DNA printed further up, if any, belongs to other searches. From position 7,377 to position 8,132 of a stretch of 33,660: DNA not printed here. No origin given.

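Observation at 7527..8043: AT-rich divergent accessory gene insulated by a bidirectional terminator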

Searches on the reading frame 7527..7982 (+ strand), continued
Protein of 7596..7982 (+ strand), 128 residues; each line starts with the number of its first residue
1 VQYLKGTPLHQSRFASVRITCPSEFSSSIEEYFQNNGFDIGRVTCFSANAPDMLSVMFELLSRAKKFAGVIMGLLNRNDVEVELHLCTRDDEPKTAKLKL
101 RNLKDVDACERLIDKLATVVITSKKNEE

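Call 74: search_protein_families(library=pfam, proteins=[L027:651-2336:+, L027:2367-2630:+, L027:2627-3025:+, L027:3054-3416:+, L027:1-399:-, L027:3955-5658:-], max_evalue=0.01)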
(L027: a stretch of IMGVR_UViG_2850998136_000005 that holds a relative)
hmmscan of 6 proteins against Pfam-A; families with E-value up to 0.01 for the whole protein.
L027:651-2336:+ (561 aa): 2 families
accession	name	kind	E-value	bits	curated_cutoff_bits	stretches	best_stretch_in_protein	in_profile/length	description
PF06826.17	Asp-Al_Ex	-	6.3e-82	273.8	27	2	385-554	1-166/167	Predicted Permease Membrane Region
PF02080.26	TrkA_C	-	6.6e-22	77.6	27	2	227-282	11-66/71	TrkA-C domain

L027:2367-2630:+ (87 aa): 0 families

L027:2627-3025:+ (132 aa): 0 families

L027:3054-3416:+ (120 aa): 0 families

L027:1-399:- (132 aa): 2 families
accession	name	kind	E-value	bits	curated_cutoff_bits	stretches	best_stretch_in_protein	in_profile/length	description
PF11045.13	YbjM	-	2.2e-50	170.3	25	1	9-123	1-116/117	Putative inner membrane protein of Enterobacteriaceae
PF01757.29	Acyl_transf_3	-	0.00049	19.7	31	1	8-129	147-269/326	Acyltransferase domain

L027:3955-5658:- (567 aa): 3 families
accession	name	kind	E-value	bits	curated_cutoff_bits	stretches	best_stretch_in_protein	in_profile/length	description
PF04717.18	Phage_base_V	-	0.0001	23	23.8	1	309-345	34-70/75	Type VI secretion system/phage-baseplate injector OB domain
PF06715.18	Gp5_C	-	0.00049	20.5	20.4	0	463-485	1-23/24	Gp5 C-terminal repeat (3 copies)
PF22178.3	Gp5_trimer_C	-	0.0042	17.7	30.9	1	440-490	51-101/112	Bacteriophage T4 gp5 C-terminal trimerisation domain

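Call 77: find_related_loci(query=A4, collection=genome_contigs, flank=3000)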
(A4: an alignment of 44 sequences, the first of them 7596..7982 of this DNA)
Query A4 (128 aa) in genome_contigs; peptide patterns used: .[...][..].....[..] (x = any residue, [..] = any of these).
55 stretches matched a pattern; 2 encode a relative of the query (tblastn E <= 1e-3); 2 distinct loci.
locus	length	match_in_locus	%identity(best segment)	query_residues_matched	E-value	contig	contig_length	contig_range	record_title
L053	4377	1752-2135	66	1-128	5e-59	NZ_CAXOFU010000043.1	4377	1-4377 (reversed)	Enterobacter soli strain FFMG-34-3-21 isolate FFMG_34-3-21 FFMG_34-3-21.1:43, whole genome shotgun sequence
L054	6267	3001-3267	58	38-126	3e-35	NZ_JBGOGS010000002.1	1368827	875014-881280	Symbiopectobacterium sp. RP Symbiopectobacterium_contig2, whole genome shotgun sequence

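Call 78: find_encoding_contigs(protein=P0003, flank=3000, max_places=3)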
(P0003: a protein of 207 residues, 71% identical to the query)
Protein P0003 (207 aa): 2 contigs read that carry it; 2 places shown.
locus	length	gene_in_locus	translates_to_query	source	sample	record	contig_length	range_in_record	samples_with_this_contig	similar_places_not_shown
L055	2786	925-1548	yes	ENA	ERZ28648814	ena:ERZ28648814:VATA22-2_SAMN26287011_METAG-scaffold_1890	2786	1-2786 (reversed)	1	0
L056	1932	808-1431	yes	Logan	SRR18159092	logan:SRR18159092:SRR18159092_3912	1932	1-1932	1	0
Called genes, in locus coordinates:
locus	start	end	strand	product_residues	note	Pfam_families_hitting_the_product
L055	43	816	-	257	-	PF01555:N6_N4_Mtase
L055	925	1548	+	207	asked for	-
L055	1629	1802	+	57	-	-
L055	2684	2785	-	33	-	?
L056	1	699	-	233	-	?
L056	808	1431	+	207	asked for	-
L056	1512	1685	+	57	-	-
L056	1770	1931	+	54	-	?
